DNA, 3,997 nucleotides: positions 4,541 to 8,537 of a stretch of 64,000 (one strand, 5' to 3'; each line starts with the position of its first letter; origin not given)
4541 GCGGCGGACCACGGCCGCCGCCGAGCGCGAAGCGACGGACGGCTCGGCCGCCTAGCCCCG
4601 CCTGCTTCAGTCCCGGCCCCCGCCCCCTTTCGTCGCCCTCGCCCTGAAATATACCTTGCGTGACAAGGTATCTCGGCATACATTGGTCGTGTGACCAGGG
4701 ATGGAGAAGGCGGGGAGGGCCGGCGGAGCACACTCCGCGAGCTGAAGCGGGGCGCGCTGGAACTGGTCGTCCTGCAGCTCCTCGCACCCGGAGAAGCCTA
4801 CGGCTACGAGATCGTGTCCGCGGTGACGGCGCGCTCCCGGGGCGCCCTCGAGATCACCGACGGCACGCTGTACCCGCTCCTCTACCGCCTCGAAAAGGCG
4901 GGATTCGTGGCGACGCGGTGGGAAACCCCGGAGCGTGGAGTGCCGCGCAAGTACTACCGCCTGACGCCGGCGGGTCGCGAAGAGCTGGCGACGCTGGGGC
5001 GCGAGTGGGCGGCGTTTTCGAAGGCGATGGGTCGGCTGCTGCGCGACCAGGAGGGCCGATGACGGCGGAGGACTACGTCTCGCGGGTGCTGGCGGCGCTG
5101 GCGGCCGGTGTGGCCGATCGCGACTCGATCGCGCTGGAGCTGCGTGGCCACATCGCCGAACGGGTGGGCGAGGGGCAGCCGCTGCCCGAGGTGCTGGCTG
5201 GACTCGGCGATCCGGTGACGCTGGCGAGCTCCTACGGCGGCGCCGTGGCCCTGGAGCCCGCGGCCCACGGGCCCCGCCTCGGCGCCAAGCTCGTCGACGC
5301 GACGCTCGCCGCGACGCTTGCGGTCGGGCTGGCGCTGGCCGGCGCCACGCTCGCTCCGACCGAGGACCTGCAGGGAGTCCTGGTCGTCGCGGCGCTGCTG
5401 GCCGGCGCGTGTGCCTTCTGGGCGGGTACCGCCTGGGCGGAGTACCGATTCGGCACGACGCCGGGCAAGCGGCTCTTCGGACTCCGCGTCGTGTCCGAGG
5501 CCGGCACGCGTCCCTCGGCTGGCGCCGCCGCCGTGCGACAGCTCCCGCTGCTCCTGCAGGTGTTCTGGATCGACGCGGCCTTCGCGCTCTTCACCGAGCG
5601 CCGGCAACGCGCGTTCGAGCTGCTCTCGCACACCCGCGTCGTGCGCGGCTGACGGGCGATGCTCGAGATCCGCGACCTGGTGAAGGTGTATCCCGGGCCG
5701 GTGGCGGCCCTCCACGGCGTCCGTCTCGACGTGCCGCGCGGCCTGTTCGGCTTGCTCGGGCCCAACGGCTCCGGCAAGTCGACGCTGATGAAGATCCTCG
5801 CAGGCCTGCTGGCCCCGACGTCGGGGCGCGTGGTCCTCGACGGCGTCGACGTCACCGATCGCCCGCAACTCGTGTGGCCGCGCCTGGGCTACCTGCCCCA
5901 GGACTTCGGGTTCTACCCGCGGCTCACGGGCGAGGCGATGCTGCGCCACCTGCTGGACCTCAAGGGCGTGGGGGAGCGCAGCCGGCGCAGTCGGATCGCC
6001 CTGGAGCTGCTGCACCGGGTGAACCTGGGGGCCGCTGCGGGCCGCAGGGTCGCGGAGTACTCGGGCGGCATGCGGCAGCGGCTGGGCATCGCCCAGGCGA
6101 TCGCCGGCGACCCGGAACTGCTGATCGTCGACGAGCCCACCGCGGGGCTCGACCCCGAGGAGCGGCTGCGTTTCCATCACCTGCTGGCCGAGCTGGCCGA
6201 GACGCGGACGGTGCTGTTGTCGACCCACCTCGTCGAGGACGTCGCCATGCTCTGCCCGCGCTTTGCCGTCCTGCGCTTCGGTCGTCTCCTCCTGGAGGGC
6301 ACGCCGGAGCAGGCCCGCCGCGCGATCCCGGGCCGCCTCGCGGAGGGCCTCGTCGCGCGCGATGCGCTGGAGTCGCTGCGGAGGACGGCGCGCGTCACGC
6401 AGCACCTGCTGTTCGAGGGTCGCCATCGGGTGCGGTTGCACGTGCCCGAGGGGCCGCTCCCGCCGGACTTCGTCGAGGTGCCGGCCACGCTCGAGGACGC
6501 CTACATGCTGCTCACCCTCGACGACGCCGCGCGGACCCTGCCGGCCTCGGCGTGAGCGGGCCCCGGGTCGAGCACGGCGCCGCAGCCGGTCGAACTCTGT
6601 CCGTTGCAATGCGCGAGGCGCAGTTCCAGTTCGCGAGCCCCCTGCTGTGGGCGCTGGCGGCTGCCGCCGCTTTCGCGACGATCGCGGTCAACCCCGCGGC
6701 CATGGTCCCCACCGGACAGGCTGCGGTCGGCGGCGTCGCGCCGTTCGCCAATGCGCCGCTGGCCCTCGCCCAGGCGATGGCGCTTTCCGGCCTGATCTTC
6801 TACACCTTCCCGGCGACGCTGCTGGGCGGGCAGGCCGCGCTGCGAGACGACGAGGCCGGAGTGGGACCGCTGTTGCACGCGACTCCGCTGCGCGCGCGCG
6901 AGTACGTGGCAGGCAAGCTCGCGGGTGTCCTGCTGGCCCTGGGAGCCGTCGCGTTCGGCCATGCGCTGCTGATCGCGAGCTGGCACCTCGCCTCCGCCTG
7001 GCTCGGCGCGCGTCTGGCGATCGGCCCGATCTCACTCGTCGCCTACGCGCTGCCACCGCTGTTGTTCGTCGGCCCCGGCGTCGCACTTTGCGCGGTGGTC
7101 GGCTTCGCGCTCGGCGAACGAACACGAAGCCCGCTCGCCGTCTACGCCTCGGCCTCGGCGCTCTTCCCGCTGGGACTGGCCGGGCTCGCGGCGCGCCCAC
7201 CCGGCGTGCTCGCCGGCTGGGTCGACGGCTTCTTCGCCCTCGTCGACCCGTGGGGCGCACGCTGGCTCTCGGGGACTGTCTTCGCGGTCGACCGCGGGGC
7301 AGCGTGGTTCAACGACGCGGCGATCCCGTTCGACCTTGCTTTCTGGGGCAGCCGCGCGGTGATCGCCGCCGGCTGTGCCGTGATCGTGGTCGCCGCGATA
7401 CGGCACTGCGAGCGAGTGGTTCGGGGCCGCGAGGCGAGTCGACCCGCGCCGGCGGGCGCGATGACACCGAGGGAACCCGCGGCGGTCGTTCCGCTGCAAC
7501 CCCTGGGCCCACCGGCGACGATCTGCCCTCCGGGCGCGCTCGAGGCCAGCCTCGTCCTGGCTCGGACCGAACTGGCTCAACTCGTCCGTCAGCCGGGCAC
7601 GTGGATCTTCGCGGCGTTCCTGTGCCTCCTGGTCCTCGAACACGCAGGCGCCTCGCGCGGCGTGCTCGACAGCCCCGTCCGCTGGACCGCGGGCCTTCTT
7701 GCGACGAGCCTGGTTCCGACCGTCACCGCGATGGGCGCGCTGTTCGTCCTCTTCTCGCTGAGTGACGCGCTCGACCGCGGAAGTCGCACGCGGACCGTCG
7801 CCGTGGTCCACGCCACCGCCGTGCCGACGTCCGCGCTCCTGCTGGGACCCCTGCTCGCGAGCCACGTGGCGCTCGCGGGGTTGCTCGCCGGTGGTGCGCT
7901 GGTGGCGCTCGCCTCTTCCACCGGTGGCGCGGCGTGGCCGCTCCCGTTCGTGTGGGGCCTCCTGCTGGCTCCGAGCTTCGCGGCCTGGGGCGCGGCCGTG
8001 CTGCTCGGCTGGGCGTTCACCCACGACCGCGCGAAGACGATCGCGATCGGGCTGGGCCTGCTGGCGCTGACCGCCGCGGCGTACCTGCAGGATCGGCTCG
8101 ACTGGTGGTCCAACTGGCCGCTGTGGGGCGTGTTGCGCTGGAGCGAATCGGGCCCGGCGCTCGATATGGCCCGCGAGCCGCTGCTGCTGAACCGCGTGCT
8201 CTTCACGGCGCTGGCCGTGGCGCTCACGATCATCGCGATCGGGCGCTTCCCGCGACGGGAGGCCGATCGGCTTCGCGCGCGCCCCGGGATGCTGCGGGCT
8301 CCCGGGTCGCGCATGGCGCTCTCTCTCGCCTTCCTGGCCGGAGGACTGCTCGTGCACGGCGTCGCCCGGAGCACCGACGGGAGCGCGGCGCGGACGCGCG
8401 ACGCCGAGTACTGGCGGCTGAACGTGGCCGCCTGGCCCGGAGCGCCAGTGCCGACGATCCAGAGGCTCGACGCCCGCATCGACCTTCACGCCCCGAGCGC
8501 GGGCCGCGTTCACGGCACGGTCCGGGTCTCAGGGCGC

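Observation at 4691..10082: PadR - RDD - ABC ATPase - (ABC-2 permease fused to an M1 aminopeptidase) operon with 4-nt overlaps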

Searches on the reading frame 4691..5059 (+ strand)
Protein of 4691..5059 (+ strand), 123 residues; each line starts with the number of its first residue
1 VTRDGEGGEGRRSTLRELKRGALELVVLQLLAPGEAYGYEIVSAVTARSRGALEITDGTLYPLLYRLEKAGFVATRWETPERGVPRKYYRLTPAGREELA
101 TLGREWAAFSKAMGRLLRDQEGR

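Call 4: search_protein_families(library=pfam, proteins=[window:4691-5059:+], max_evalue=0.01)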
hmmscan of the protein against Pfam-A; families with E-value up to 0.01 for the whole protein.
window:4691-5059:+ (123 aa): 2 families
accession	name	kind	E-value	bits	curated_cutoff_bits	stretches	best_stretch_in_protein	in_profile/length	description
PF03551.20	PadR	-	2.3e-24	85.6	27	1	27-100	1-74/75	Transcriptional regulator PadR-like family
PF13601.12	HTH_34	-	4.7e-07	30.3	27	1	50-99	21-69/80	Winged helix DNA-binding domain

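Call 5: search_protein_families(library=ncbifam, proteins=[window:4691-5059:+], max_evalue=0.01)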
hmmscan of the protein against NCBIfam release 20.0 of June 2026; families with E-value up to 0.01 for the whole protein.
window:4691-5059:+ (123 aa): 6 families
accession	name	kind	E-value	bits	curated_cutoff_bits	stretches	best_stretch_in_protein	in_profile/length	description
TIGR03433.1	padR_acidobact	paralog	2.6e-27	94.9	101.8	1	20-118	2-100/101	PadR family transcriptional regulator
NF006931.0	PRK09416.1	equivalog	1.2e-11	45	112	1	25-104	46-120/135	PadR family transcriptional regulator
NF053635.1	TransRegRv3488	equivalog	7.6e-10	38.9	140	1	15-105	1-87/98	Rv3488 family transcriptional regulator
TIGR02719.1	repress_PhaQ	equivalog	1.2e-05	25.6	139.35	1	35-104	37-104/138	poly-beta-hydroxybutyrate-responsive repressor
NF041230.1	BagL_FevM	exception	0.00068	19.7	230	1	51-117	61-126/145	MarR family transcriptional regulator BagL/FevM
NF053602.1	Phr_regulator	exception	0.0033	17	320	1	64-94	46-76/191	heat shock transcription regulator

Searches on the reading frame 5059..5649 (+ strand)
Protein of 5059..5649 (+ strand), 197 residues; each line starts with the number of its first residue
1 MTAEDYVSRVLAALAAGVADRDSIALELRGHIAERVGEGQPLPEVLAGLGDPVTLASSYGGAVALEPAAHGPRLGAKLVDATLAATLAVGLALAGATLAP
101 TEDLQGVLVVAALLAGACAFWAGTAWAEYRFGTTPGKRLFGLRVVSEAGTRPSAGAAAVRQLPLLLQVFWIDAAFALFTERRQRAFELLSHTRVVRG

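Call 4: search_protein_families(library=pfam, proteins=[window:5059-5649:+], max_evalue=0.01)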
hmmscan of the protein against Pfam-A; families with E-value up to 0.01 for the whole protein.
window:5059-5649:+ (197 aa): 3 families
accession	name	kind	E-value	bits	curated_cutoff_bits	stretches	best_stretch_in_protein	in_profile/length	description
PF06271.18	RDD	-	9.7e-22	78.2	24.1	1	68-184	2-130/137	RDD family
PF22564.2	HAAS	-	4e-09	37.1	27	1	5-56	1-53/55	HAAS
PF12697.13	Abhydrolase_6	-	0.003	18.7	26.3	1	7-155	17-141/217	Alpha/beta hydrolase family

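Call 5: search_protein_families(library=ncbifam, proteins=[window:5059-5649:+], max_evalue=0.01)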
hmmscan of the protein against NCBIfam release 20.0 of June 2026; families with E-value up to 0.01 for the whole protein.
window:5059-5649:+ (197 aa): 0 families

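Call 68: find_related_loci(query=A3, collection=metagenome_contigs, flank=7000)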
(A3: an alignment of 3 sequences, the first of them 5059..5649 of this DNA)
Query A3 (197 aa) in metagenome_contigs; peptide patterns used: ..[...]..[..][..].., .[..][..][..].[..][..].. (x = any residue, [..] = any of these).
244 stretches matched a pattern; 69 encode a relative of the query (tblastn E <= 1e-3); 69 distinct loci.
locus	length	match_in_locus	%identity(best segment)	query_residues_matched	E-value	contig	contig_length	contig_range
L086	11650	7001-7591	99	1-197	4e-121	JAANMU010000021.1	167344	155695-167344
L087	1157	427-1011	53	1-196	1e-57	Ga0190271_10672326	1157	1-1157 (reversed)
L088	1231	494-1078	54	1-196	3e-56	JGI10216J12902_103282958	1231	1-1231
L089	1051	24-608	52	1-196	4e-56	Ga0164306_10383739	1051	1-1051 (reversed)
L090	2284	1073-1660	51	1-197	6e-53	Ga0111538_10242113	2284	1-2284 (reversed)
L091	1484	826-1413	51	1-197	5e-54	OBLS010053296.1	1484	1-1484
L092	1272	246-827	55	1-195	4e-54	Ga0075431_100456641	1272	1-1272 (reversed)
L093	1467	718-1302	51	2-196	4e-53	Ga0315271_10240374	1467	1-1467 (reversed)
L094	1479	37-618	54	1-195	2e-53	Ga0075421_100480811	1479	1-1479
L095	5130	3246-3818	55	2-193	7e-51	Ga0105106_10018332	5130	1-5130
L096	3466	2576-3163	51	1-197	2e-50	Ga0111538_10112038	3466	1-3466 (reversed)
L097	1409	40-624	51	3-195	1e-51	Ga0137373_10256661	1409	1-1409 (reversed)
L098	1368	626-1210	50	1-196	2e-51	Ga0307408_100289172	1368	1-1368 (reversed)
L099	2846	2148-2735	50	1-197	6e-49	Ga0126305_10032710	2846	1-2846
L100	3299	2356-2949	48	1-195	6e-49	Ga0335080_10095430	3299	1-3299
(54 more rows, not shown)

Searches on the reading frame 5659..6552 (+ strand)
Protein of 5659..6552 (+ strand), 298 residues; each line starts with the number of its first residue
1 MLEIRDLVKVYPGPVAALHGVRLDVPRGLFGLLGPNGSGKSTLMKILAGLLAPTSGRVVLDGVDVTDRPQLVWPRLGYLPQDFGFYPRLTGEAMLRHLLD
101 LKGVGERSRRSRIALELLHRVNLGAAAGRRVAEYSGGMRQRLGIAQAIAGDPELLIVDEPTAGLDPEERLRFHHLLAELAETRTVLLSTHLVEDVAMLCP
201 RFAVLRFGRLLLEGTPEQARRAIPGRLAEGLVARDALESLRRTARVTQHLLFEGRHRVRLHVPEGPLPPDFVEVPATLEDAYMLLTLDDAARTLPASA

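Call 4: search_protein_families(library=pfam, proteins=[window:5659-6552:+], max_evalue=0.01)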
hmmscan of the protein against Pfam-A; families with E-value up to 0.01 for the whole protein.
window:5659-6552:+ (298 aa): 7 families
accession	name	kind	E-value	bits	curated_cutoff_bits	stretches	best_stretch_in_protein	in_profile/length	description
PF00005.33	ABC_tran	-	9.4e-30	104.4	25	1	18-162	1-137/137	ABC transporter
PF13304.12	AAA_21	-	1.6e-12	48.6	27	2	92-190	192-298/304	AAA domain, putative AbiEii toxin, Type IV TA system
PF13555.12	AAA_29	-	0.00022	21.4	27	1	22-55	16-50/61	P-loop containing region of AAA domain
PF13476.12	AAA_23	-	0.00037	21.6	27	1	20-49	12-41/201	AAA domain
PF13175.12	AAA_15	-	0.00041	20.5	32.1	0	32-53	28-49/374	AAA ATPase domain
PF02463.25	SMC_N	-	0.0011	18.9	40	0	22-47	19-44/220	RecF/RecN/SMC N terminal domain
PF13191.12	AAA_16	-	0.0014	19.6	32.6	1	17-180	15-124/167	AAA ATPase domain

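Call 5: search_protein_families(library=ncbifam, proteins=[window:5659-6552:+], max_evalue=0.01)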
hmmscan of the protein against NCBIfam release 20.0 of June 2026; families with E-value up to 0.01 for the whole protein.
window:5659-6552:+ (298 aa): 190 families (the best 25 are shown)
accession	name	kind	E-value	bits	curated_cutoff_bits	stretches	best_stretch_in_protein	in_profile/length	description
TIGR01188.1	drrA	subfamily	9.6e-55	186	312.45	1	13-253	4-243/302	daunorubicin resistance ABC transporter, ATP-binding protein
TIGR03522.1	GldA_ABC_ATP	equivalog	1.7e-46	159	402.6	1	2-215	3-215/301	gliding motility-associated ABC transporter ATP-binding subunit GldA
NF033858.1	ABC2_perm_RbbA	equivalog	1.5e-41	142.2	1050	1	13-221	277-486/909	ribosome-associated ATPase/putative transporter RbbA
TIGR03864.1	PQQ_ABC_ATP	hypoth_equivalog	3.9e-40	137.8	302.25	1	2-224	2-224/236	ABC transporter, ATP-binding subunit, PQQ-dependent alcohol dehydrogenase system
NF010059.0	PRK13536.1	equivalog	3.5e-38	131.2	549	1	6-218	48-260/342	nodulation factor ABC transporter ATP-binding protein NodI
NF010060.0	PRK13537.1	equivalog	5.2e-38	130.7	521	1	2-218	16-232/314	nodulation factor ABC transporter ATP-binding protein NodI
TIGR03740.1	galliderm_ABC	subfamily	7.2e-37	127.2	309.75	1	2-215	1-207/223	lantibiotic protection ABC transporter ATP-binding subunit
TIGR01288.1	nodI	equivalog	1.2e-35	122.9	424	1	28-217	30-220/303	nodulation factor ABC transporter ATP-binding protein NodI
TIGR01186.1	proV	subfamily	1.9e-34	119.4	326.6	1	17-221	8-219/363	betaine/proline/choline family ABC transporter ATP-binding protein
TIGR04406.1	LPS_export_lptB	equivalog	2.2e-34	118.8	240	1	2-218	2-221/239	LPS export ABC transporter ATP-binding protein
TIGR04521.1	ECF_ATPase_2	equivalog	1.3e-33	116.3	330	2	113-218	123-231/279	energy-coupling factor transporter ATPase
TIGR02315.1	ABC_phnC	equivalog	1.6e-33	116.2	266.1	1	1-219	1-233/243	phosphonate ABC transporter ATP-binding protein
TIGR01187.1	potA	subfamily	7e-33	114.1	355.6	1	32-218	1-187/325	polyamine ABC transporter ATP-binding protein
TIGR00968.1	3a0106s01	subfamily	2.7e-31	108.9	342.75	1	4-219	3-218/237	sulfate ABC transporter ATP-binding protein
TIGR03873.1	F420-0_ABC_ATP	hypoth_equivalog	7.1e-31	107.4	372.4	1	13-218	12-223/256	putative F420-0 ABC transporter ATP-binding protein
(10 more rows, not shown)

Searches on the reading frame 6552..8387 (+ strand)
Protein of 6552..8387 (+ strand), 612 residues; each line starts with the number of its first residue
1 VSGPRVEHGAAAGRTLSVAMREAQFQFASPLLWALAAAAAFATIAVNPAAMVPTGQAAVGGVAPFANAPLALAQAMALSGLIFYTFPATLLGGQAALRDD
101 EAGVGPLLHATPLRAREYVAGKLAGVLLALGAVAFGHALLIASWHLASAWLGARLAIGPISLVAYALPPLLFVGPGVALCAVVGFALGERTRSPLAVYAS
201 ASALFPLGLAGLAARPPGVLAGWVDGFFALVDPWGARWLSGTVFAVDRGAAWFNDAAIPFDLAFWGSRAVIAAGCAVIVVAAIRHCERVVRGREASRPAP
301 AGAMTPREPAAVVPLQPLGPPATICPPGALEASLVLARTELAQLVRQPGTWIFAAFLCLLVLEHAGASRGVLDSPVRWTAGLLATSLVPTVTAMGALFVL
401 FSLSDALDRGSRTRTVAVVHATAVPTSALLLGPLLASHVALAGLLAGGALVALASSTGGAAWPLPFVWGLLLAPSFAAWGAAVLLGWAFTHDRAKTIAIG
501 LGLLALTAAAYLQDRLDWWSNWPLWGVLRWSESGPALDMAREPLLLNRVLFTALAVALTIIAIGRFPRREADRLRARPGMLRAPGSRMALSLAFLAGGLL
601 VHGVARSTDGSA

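Call 44: search_solved_structures(query=A2, max_evalue=10, show_alignments=0)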
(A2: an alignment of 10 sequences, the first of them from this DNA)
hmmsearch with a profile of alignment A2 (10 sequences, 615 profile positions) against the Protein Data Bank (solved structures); distinct sequences matched with E-value up to 10: 4.
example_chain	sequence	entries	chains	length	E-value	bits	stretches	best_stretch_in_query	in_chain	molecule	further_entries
6xjh_A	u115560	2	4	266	0.081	14.3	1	326-500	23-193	Phenol-soluble modulin export ABC transporter permease subunit PmtD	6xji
9q2r_A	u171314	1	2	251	0.095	14.1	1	326-500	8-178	Phenol-soluble modulin export ABC transporter permease subunit PmtD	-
9q2n_A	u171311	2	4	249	0.19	13.1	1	326-500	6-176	Phenol-soluble modulin export ABC transporter permease subunit PmtD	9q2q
9q1y_A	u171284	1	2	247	0.23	12.9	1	327-500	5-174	Phenol-soluble modulin export ABC transporter permease subunit PmtD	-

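Call 56: predict_structure(alignment_id=A2)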
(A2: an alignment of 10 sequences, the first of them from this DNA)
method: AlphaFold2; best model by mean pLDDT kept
length: 612 residues; sequences in the alignment: 10
mean_pLDDT: 71.2   pTM: 0.61
mean pLDDT of the five models: 71.2, 70.2, 69.9, 68.6, 67.1
residues with pLDDT >= 90: 83; 70-90: 268; 50-70: 159; < 50: 102
segments of 3 or more residues with pLDDT < 50: 1-8, 50-64, 152-156, 217-219, 294-323, 368-375, 526-530, 532-538, 571-583, 608-612
pLDDT, mean of each block of 10 residues (from residue 1): 45 87 87 79 58 41 58 80 87 88 71 85 94 89 71 52 81 91 92 84 79 57 74 80 65 67 88 93 86 48 39 41 62 87 81 79 59 50 69 85 85 58 76 92 86 65 64 84 88 81 71 58 50 47 68 86 73 44 54 65 49 34
secondary structure, 60 per line:
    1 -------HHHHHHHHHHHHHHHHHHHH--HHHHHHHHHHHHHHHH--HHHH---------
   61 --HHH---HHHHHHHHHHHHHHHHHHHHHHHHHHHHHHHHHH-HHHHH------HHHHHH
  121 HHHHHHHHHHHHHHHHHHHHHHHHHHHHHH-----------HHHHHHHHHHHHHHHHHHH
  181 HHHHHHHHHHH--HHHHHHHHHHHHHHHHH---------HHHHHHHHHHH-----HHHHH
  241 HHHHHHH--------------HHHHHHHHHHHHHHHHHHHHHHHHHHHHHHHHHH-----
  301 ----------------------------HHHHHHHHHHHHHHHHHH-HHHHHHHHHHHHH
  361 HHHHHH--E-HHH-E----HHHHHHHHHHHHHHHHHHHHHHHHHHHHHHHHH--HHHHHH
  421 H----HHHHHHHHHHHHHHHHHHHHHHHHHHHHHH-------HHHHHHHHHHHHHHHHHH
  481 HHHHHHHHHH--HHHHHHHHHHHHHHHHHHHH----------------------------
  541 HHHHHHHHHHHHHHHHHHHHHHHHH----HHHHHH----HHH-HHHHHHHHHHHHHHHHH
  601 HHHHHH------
elements in order: H8-27 H30-45 H48-51 H69-102 H104-108 H115-150 H162-191 H194-210 H220-230 H236-247 H262-295 H329-346 H348-366 H380-412 H415-421 H426-455 H463-490 H493-512 H541-565 H570-575 H584-606

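Call 58: fold_search(model_id=the predicted structure, library=pdb)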
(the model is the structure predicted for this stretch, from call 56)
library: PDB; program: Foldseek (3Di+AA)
matches with E <= 10: 254; with E <= 0.001: 4
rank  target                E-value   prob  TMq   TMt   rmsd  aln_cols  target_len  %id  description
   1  8k1o_A                4.7e-05  1.00  0.49  0.57   9.9       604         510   17  mycobacterial efflux pump, AMPPNP bound state (released 2024-07-17)
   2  8k1n_C                1.0e-04  1.00  0.51  0.57   8.7       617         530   18  mycobacterial efflux pump, substrate-bound state (released 2024-07-17)
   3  8k1p_A                1.3e-04  1.00  0.52  0.60   8.1       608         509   17  mycobacterial efflux pump, ADP+vanadate bound state (released 2024-07-17)
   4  8k1m_B                1.4e-04  1.00  0.49  0.55   9.1       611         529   16  mycobacterial efflux pump, apo state (released 2024-07-17)
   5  7znq_Y                8.2e-03  1.00  0.32  0.65   5.8       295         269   19  ABC transporter complex NosDFYL in GDN (released 2022-08-03)
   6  7o0y_D                1.0e-02  1.00  0.31  0.64   5.9       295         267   18  ABC transporter NosDFY, nucleotide-free in GDN (released 2022-04-13)
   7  7o0y_E                1.4e-02  1.00  0.29  0.67   7.4       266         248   15  ABC transporter NosDFY, nucleotide-free in GDN (released 2022-04-13)
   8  7qba_D                1.9e-02  1.00  0.32  0.65   5.2       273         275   16  CryoEM structure of the ABC transporter NosDFY complexed with nitrous oxide reductase NosZ (released 2022-08-03)
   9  4w6v                  2.7e-02  0.44  0.14  0.16  22.9       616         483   16  Crystal structure of a peptide transporter from Yersinia enterocolitica at 3 A resolution (released 2015-07-15)
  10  7znq_y                3.8e-02  1.00  0.30  0.68   7.0       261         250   15  ABC transporter complex NosDFYL in GDN (released 2022-08-03)
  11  7o17_D                3.9e-02  1.00  0.32  0.66   5.8       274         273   16  ABC transporter NosDFY E154Q, ATP-bound in lipid nanodisc (released 2022-04-13)
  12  7o12_E                4.1e-02  1.00  0.31  0.70   5.0       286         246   20  ABC transporter NosDFY, AMPPNP-bound in GDN (released 2022-04-13)
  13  7o0z_E                4.2e-02  1.00  0.30  0.62   6.5       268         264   15  ABC transporter NosFY, nucleotide-free in GDN (released 2022-11-02)
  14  7qba_E                6.9e-02  1.00  0.29  0.62   5.9       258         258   18  CryoEM structure of the ABC transporter NosDFY complexed with nitrous oxide reductase NosZ (released 2022-08-03)
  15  7o0z_D                1.1e-01  1.00  0.30  0.63   6.1       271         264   14  ABC transporter NosFY, nucleotide-free in GDN (released 2022-11-02)
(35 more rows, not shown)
